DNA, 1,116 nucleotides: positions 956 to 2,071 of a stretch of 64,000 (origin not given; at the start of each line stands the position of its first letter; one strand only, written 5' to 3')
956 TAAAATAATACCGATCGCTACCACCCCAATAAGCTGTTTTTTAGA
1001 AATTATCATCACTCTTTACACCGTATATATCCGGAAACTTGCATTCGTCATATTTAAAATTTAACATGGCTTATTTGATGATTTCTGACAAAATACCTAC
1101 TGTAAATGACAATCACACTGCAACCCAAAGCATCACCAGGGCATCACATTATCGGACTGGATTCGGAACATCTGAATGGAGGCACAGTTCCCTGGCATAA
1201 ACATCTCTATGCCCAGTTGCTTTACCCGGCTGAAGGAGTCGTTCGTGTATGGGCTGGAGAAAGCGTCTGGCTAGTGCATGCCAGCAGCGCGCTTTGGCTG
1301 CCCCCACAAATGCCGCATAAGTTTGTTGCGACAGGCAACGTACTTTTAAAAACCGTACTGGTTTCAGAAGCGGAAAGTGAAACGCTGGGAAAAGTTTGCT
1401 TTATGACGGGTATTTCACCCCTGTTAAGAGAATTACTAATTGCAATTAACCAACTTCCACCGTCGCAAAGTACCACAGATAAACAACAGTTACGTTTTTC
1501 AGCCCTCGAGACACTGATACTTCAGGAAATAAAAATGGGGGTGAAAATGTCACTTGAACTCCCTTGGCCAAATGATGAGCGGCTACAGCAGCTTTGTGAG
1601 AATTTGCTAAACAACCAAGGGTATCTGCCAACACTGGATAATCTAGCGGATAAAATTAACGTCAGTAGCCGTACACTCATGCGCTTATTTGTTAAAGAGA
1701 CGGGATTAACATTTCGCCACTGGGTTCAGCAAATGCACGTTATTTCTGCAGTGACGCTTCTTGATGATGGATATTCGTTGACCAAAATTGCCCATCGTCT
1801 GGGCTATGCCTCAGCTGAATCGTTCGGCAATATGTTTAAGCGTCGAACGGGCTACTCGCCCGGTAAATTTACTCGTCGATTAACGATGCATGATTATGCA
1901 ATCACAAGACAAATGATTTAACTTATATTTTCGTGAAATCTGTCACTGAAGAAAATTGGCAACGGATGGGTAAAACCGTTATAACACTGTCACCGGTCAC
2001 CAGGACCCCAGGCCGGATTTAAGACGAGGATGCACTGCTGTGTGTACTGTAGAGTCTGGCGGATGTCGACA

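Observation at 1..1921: Left-edge accessory module: AraC-family regulator divergent from an EmrA/HlyD-type adaptor, where K-12 has different genes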

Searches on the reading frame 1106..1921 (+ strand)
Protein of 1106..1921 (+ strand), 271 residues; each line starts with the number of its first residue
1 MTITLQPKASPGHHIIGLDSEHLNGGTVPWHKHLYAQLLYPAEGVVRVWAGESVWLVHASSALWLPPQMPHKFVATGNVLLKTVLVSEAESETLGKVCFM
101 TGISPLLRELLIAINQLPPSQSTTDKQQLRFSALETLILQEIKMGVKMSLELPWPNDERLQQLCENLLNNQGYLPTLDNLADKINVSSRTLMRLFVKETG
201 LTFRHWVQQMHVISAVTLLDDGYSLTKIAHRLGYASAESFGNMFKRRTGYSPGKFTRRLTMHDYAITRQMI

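Call 19: search_protein_families(proteins=[window:1106-1921:+], library=ncbifam, max_evalue=0.00001)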
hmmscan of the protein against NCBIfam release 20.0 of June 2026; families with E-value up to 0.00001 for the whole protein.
window:1106-1921:+ (271 aa): 18 families
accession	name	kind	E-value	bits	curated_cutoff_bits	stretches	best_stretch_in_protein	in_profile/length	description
NF007860.0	PRK10572.1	equivalog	2.8e-17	62.5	208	1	106-260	135-286/292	arabinose operon transcriptional regulator AraC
NF006902.0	PRK09393.1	equivalog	1.4e-14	54.1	425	1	156-261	218-324/327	transcriptional regulator FtrA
TIGR04094.1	adjacent_YSIRK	equivalog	5.2e-13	48.7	200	1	177-255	304-382/383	YSIRK-targeted surface antigen transcriptional regulator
NF010028.0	PRK13503.1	equivalog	1.7e-12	47.3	288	1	130-255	142-269/278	HTH-type transcriptional activator RhaS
NF047455.1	TF_Staph_AryK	equivalog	1.2e-11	43.6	850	1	155-263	154-263/759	transcriptional regulator AryK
NF010026.0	PRK13501.1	equivalog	1.8e-11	43.8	363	1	138-260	158-279/290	HTH-type transcriptional activator RhaR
NF007243.0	PRK09685.1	equivalog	5.4e-11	42.4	199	1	153-258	201-301/303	transcriptional regulator FeaR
NF049968.1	QhpR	equivalog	2.2e-10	40.2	250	1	174-255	202-283/284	AraC-like transcriptional regulator QhpR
NF050186.1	TransRegGliRPseudo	equivalog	2.5e-09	37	570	1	141-257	221-335/338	AraC family transcriptional regulator GliR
NF047788.1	TransRegPocR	equivalog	7.5e-09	35.3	500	1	176-259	207-291/296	transcriptional regulator PocR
NF010025.2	PRK13500.1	equivalog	1.3e-08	34.8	525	1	160-258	178-277/282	HTH-type transcriptional activator RhaR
NF040475.1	chlor_reg_RclR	equivalog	1.5e-08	34.4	400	1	158-259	177-279/284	reactive chlorine-specific transcriptional regulator RclR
TIGR02297.1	HpaA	equivalog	4.2e-07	29.5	274.65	0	30-75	38-84/287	4-hydroxyphenylacetate catabolism regulatory protein HpaA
NF033869.1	viru_reg_Rsp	equivalog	1.6e-06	26.9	400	1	176-260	165-250/701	AraC family transcriptional regulator Rsp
NF011964.0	PRK15435.1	equivalog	1.9e-06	27.1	345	1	160-255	87-180/354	bifunctional DNA-binding transcriptional regulator/O6-methylguanine-DNA methyltransferase Ada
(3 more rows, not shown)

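Call 21: profile_search(protein=window:1106-1918:+)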
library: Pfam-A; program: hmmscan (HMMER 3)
A. the first sequence (271 residues): domains with independent E <= 10: 7; with E <= 0.001: 3
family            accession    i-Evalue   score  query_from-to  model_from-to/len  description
HTH_18            PF12833.13    1.4e-21    77.0     180-258         1-80/80  Helix-turn-helix domain
AraC_binding      PF02311.25    5.1e-08    33.2      27-88         15-78/135  AraC-like ligand binding domain
Cupin_2           PF07883.17    1.1e-06    28.7      25-83          8-66/70  Cupin domain
HTH_AraC          PF00165.29      0.002    18.7     220-255         6-40/42  Bacterial regulatory helix-turn-helix proteins, AraC family
HTH_AraC          PF00165.29     0.0036    17.8     176-207        10-41/42  Bacterial regulatory helix-turn-helix proteins, AraC family
HTH_11            PF08279.18      0.009    16.3     159-191         1-32/55  HTH domain
HTH_7             PF02796.21       0.72    10.5     215-233        14-32/45  Helix-turn-helix domain of resolvase

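Call 24: list_cluster_members(proteins=[window:1106-1918:+, L003:5209-6234:-, L003:3698-5209:-])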
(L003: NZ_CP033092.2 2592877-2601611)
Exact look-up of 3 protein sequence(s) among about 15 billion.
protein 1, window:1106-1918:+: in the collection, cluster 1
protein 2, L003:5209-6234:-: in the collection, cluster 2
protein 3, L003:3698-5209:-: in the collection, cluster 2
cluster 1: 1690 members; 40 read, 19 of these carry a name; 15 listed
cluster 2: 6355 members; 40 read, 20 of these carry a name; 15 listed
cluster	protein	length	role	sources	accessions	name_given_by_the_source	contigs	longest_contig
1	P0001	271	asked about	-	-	TPA: helix-turn-helix transcriptional regulator [Escherichia coli] | AraC-like DNA-binding protein/quercetin dioxygenase-like cupin family protein | AraC family transcriptional regulator n=35 Tax=Gammaproteobacteria TaxID=1236 ...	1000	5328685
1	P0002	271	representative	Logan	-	-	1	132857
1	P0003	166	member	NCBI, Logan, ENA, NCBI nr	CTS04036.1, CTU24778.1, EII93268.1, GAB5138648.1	AraC family transcriptional regulator [Escherichia coli] | hypothetical protein ECTW07793_1457 [Escherichia coli TW07793]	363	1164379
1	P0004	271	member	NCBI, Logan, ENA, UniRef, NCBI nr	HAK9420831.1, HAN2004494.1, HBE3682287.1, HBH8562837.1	helix-turn-helix transcriptional regulator [Escherichia coli] | AraC family transcriptional regulator n=1 Tax=Escherichia coli TaxID=562 ...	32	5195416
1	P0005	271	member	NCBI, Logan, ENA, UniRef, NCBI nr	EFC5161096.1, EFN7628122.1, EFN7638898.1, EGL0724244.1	AraC family transcriptional regulator [Escherichia coli] | AraC family transcriptional regulator n=1 Tax=Escherichia coli TaxID=562 ... | helix-turn-helix transcriptional regulator [Escherichia coli]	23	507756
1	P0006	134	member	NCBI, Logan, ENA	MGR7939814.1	AraC family ligand binding domain-containing protein, partial [Escherichia coli]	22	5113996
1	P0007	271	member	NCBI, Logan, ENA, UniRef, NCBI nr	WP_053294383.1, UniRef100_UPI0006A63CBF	AraC family transcriptional regulator [Escherichia coli] | AraC family transcriptional regulator n=1 Tax=Escherichia coli TaxID=562 ... | helix-turn-helix transcriptional regulator [Escherichia coli]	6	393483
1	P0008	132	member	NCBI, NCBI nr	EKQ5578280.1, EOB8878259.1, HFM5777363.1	AraC family ligand binding domain-containing protein, partial [Escherichia coli] | AraC family ligand binding domain-containing protein [Escherichia coli]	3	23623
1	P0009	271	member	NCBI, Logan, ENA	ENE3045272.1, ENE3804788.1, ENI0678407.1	helix-turn-helix transcriptional regulator [Escherichia coli]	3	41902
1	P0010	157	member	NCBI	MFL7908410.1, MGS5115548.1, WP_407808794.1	AraC family ligand binding domain-containing protein, partial [Escherichia coli]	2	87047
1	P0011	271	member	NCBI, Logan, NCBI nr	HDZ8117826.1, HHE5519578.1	TPA: helix-turn-helix transcriptional regulator [Escherichia coli] | helix-turn-helix transcriptional regulator [Escherichia coli]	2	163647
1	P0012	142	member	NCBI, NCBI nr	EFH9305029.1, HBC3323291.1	TPA: AraC family transcriptional regulator, partial [Escherichia coli] | helix-turn-helix domain-containing protein [Escherichia coli]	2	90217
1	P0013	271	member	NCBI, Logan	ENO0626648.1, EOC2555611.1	helix-turn-helix transcriptional regulator [Escherichia coli]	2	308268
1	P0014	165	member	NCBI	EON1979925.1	AraC family ligand binding domain-containing protein, partial [Escherichia coli]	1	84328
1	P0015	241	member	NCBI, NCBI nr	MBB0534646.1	helix-turn-helix transcriptional regulator [Escherichia coli]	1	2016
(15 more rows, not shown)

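Call 26: find_related_loci(query=window:1106-1918:+, collection=genome_contigs, flank=8000)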
Query window:1106-1918:+ (271 aa) in genome_contigs; peptide patterns used: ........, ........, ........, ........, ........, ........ (x = any residue, [..] = any of these).
21 stretches matched a pattern; 4 encode a relative of the query (tblastn E <= 1e-3); 3 distinct loci.
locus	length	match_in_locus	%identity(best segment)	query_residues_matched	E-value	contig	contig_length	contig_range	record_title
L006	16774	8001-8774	80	1-256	4e-141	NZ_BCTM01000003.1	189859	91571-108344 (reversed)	Kluyvera cryocrescens NBRC 102467, whole genome shotgun sequence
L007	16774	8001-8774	79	1-256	3e-140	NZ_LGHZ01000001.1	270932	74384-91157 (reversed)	Kluyvera genomosp. 1 strain L2 contig1, whole genome shotgun sequence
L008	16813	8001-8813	98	1-271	0e+0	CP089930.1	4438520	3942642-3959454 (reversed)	Escherichia coli strain E69 chromosome, complete genome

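Call 37: find_homologous_proteins(query=window:1106-1918:+, max_evalue=1e-30)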
Query window:1106-1918:+ (271 aa): 67 proteins with E <= 1e-30 among 610 candidates.
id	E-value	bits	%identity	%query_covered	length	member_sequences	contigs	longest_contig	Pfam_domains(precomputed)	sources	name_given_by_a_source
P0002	1.3e-178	610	99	100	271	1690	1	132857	PF12833.14,PF07883.18,PF02311.26,PF00165.30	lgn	-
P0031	3.1e-157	540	92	100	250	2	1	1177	PF12833.14,PF07883.18,PF02311.26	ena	-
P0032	1.6e-155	535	92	100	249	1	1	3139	PF12833.14,PF07883.18,PF02311.26,PF00165.30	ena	-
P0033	2.1e-149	515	89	100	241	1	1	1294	PF12833.14,PF07883.18,PF02311.26,PF00165.30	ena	-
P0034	6.3e-137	474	81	94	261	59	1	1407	PF12833.14,PF07883.18,PF02311.26,PF00165.30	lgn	-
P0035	9.9e-135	466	79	94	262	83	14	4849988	PF12833.14,PF07883.18,PF02311.26,PF00165.30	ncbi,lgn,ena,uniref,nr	ncbi:helix-turn-helix transcriptional regulator [Kluyvera cryocrescens]|uniref:AraC family transcrip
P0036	4.2e-134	464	77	96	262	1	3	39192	PF12833.14,PF07883.18,PF02311.26,PF00165.30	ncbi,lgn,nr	ncbi:AraC family transcriptional regulator [Salmonella enterica]|nr:AraC family transcriptional regu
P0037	2.3e-133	462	71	100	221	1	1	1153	PF12833.14,PF07883.18,PF02311.26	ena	-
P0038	1.2e-130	453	77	96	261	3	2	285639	PF12833.14,PF07883.18,PF02311.26,PF00165.30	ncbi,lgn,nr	ncbi:AraC family transcriptional regulator [Kluyvera ascorbata]|nr:helix-turn-helix transcriptional 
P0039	5.6e-128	444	77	94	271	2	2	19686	PF12833.14,PF07883.18,PF02311.26,PF00165.30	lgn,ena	-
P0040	6.7e-121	421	72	97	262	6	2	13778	PF12833.14,PF02311.26,PF00165.30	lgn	-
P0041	1.2e-116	407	70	94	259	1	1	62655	PF12833.14,PF07883.18,PF02311.26,PF00165.30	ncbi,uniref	ncbi:helix-turn-helix transcriptional regulator [Providencia rettgeri]|uniref:helix-turn-helix domai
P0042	2.6e-116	406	71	94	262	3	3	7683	PF12833.14,PF02311.26,PF00165.30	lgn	-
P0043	2.3e-104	367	67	93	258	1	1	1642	PF12833.14,PF07883.18,PF02311.26,PF00165.30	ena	-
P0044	3.1e-103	363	64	95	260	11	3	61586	PF12833.14,PF07883.18,PF02311.26,PF00165.30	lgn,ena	-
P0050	9.1e-55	204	44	90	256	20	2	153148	PF12833.14,PF07883.18,PF02311.26,PF00165.30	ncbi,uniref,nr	ncbi:AraC family transcriptional regulator [Acinetobacter wuhouensis]|uniref:AraC family transcripti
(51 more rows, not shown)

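Call 43: find_encoding_contigs(protein=P0036, flank=7000, max_places=2)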
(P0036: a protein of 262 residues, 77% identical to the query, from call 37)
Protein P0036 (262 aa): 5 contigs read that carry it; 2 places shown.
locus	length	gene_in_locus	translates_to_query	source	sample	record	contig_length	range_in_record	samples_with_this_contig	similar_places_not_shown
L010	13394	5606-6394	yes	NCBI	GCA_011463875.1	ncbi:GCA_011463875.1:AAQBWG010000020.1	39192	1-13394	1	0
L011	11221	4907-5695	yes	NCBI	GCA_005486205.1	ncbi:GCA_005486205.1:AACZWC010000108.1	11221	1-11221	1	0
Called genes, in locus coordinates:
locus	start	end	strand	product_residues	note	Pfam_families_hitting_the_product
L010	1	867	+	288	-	?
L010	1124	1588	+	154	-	PF03625:DUF302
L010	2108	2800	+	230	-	PF01177:Asp_Glu_race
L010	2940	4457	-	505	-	PF07690:MFS_1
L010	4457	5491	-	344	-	PF25917:BSH_RND, PF25919:BSH_CusB (faint), PF25954:Beta-barrel_RND_2 (weak), PF25963:Beta-barrel_AAEA (weak)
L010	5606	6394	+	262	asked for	PF02311:AraC_binding, PF07883:Cupin_2, PF00165:HTH_AraC (faint), PF12833:HTH_18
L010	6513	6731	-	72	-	-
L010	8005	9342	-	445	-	PF25917:BSH_RND (faint), PF25994:HH_AprE (weak), PF26002:Beta-barrel_AprE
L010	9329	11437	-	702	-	PF00664:ABC_membrane, PF00005:ABC_tran, PF02463:SMC_N (faint)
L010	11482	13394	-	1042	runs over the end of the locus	PF26745:SPM, PF00353:HemolysinCabind, PF06594:HCBP_related, PF00353:HemolysinCabind, PF06594:HCBP_related, PF00353:HemolysinCabind, PF06594:HCBP_related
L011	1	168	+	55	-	?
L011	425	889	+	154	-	PF03625:DUF302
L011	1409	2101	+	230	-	PF01177:Asp_Glu_race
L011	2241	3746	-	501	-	PF07690:MFS_1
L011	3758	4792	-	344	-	PF25917:BSH_RND, PF25919:BSH_CusB (faint), PF25954:Beta-barrel_RND_2 (weak), PF25963:Beta-barrel_AAEA (weak)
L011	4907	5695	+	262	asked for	PF02311:AraC_binding, PF07883:Cupin_2, PF00165:HTH_AraC (faint), PF12833:HTH_18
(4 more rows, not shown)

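Call 44: find_encoding_contigs(protein=P0041, flank=7000, max_places=2)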
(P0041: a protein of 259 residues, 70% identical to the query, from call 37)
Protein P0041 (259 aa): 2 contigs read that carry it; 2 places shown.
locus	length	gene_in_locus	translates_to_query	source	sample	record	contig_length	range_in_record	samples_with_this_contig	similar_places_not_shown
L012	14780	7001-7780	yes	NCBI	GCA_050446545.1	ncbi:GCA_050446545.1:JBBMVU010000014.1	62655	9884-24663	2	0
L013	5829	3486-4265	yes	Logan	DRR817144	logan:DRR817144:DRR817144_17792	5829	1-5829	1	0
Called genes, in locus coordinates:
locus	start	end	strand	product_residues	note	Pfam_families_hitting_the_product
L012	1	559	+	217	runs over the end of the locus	PF00881:Nitroreductase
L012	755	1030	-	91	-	PF05016:ParE_toxin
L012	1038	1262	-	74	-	PF19807:DUF6290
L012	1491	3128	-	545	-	PF05175:MTS, PF13489:Methyltransf_23, PF13649:Methyltransf_25, PF13847:Methyltransf_31, PF08241:Methyltransf_11, PF08242:Methyltransf_12, PF13649:Methyltransf_25, PF13847:Methyltransf_31, +8 more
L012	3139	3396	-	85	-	PF09857:YjhX_toxin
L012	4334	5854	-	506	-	PF07690:MFS_1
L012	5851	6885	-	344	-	PF25917:BSH_RND, PF25973:BSH_CzcB (weak), PF25954:Beta-barrel_RND_2 (faint), PF25963:Beta-barrel_AAEA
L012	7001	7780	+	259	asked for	PF02311:AraC_binding, PF07883:Cupin_2 (weak), PF00165:HTH_AraC (faint), PF12833:HTH_18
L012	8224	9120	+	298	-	PF00126:HTH_1, PF03466:LysR_substrate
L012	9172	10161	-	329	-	PF00248:Aldo_ket_red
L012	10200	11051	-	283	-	PF00248:Aldo_ket_red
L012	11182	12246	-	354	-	PF12697:Abhydrolase_6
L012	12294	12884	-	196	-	PF12682:Flavodoxin_4, PF12724:Flavodoxin_5 (faint)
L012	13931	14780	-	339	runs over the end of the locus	PF10340:Say1_Mug180, PF20434:BD-FAE, PF07859:Abhydrolase_3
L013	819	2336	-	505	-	PF07690:MFS_1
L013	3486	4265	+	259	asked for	PF02311:AraC_binding, PF07883:Cupin_2 (weak), PF00165:HTH_AraC (faint), PF12833:HTH_18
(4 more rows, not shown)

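Call 45: find_encoding_contigs(protein=P0050, flank=6000, max_places=2)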
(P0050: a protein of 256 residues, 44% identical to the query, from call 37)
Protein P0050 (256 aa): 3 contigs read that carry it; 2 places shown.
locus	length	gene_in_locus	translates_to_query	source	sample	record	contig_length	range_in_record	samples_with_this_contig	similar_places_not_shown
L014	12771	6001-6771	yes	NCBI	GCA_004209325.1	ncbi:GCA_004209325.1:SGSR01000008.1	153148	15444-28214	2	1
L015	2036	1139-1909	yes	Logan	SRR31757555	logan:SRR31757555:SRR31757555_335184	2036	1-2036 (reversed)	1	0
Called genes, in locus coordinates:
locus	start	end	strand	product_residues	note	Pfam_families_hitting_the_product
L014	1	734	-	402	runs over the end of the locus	PF00005:ABC_tran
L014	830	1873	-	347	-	PF01547:SBP_bac_1, PF13531:SBP_bac_11, PF13416:SBP_bac_8, PF13343:SBP_bac_6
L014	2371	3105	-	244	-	PF00392:GntR, PF07702:UTRA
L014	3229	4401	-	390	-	PF00196:GerE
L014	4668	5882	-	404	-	PF07690:MFS_1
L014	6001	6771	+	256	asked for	PF02311:AraC_binding, PF07883:Cupin_2 (weak), PF12833:HTH_18, PF00165:HTH_AraC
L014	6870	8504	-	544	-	PF00118:Cpn60_TCP1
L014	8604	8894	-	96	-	PF00166:Cpn10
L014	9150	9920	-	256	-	PF00149:Metallophos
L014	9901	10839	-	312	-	PF00781:DAGK_cat, PF19279:YegS_C (weak)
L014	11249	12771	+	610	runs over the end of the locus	PF17297:PEPCK_N, PF00821:PEPCK_GTP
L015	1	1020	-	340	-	?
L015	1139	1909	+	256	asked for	PF02311:AraC_binding, PF07883:Cupin_2 (weak), PF12833:HTH_18, PF00165:HTH_AraC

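Call 46: search_solved_structures(query=window:1106-1918:+, max_evalue=0.001)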
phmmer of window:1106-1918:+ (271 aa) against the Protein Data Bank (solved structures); distinct sequences matched with E-value up to 0.001: 12.
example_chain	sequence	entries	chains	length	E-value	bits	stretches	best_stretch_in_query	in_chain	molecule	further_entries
6swi_A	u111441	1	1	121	1.5e-08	37.9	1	176-264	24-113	Two-component response regulator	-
3w6v_A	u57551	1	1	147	0.00011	25.3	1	177-255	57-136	AdpA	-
12aw_A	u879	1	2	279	0.00021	24.3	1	155-257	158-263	HYBRID TWO-COMPONENT SYSTEM PROTEIN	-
8vrq_A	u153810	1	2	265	0.0003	23.8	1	175-255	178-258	Regulatory protein Rns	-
8vst_A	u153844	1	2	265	0.0003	23.8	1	175-255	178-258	Regulatory protein Rns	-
9ca6_A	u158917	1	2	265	0.0003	23.8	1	175-255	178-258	Regulatory protein Rns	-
6xiu_A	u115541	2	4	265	0.0003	23.8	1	175-255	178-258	Regulatory protein Rns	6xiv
9ca5_A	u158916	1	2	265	0.00031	23.8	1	175-255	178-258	AraC-family, transcriptional regulator Rns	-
3oou_A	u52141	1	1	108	0.00037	23.6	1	176-256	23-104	Lin2118 protein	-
9gfp_A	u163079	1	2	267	0.00063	22.8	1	176-256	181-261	HTH-type transcriptional activator CsvR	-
7w5w_J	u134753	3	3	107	0.00079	22.5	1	176-259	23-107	Regulatory protein SoxS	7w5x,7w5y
5chh_A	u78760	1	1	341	0.00086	22.3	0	171-255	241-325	AraC family transcriptional regulator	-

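Call 74: search_dna_similar(query=window:1106-1918:+, collection=plasmids, mode=protein, max_evalue=1e-40, max_rows=15)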
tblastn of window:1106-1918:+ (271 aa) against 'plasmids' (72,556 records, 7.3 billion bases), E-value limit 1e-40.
Records with a match: 12; places in all: 12; records where one place covers at least 80% of the query: 12.
Best place of each record, by identity: >=99% 3; <60% 9.
By first word of the organism name: Acinetobacter 9; Escherichia 3.
By predicted mobility (MOB-suite, as given by PLSDB): non-mobilizable 8; mobilizable 3; conjugative 1.
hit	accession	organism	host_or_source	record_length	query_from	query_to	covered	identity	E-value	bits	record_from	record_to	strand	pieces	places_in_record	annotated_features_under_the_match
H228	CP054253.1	Escherichia coli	Homo sapiens,bone infection of foot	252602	1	271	100%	100.0%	7e-144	536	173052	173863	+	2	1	none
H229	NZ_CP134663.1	Escherichia coli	Larus michahellis,bacteria,cloaca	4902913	1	271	100%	100.0%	2e-171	531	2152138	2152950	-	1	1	none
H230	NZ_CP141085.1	Escherichia coli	Homo sapiens,Infected Human Urine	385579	1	271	100%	99.6%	3e-171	531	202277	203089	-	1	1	helix-turn-helix transcriptional regulator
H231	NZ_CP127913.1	Acinetobacter sp. SAAs474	cell culture,lake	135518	15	260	91%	41.0%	2e-51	187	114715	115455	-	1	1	helix-turn-helix transcriptional regulator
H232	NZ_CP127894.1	Acinetobacter sp. SAAs470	cell culture,lake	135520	15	260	91%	41.0%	2e-51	187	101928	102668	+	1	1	helix-turn-helix transcriptional regulator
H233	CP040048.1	Acinetobacter baumannii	Homo sapiens,blood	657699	15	255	89%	39.5%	2e-47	175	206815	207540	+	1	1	helix-turn-helix domain-containing protein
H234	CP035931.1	Acinetobacter baumannii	Homo sapiens,blood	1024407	15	255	89%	39.5%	2e-47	175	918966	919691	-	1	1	AraC family transcriptional regulator | glutaminase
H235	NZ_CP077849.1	Acinetobacter baumannii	Homo sapiens,Rectal swab_P28_BU14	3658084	15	255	89%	39.5%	2e-47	175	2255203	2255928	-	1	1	none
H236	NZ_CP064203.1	Acinetobacter baumannii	Homo sapiens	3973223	15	255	89%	39.5%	2e-47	175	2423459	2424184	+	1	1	none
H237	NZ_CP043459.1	Acinetobacter baumannii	Homo sapiens,Skin/Wound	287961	15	255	89%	39.5%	8e-47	174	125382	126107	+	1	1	helix-turn-helix transcriptional regulator | glutaminase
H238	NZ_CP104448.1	Acinetobacter baumannii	Homo sapiens,sputum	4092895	15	255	89%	39.1%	2e-46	172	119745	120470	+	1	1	none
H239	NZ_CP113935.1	Acinetobacter sp. ESL0695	Melipona lateralis,Rain forest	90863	15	252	88%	38.7%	6e-44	166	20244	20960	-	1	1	helix-turn-helix transcriptional regulator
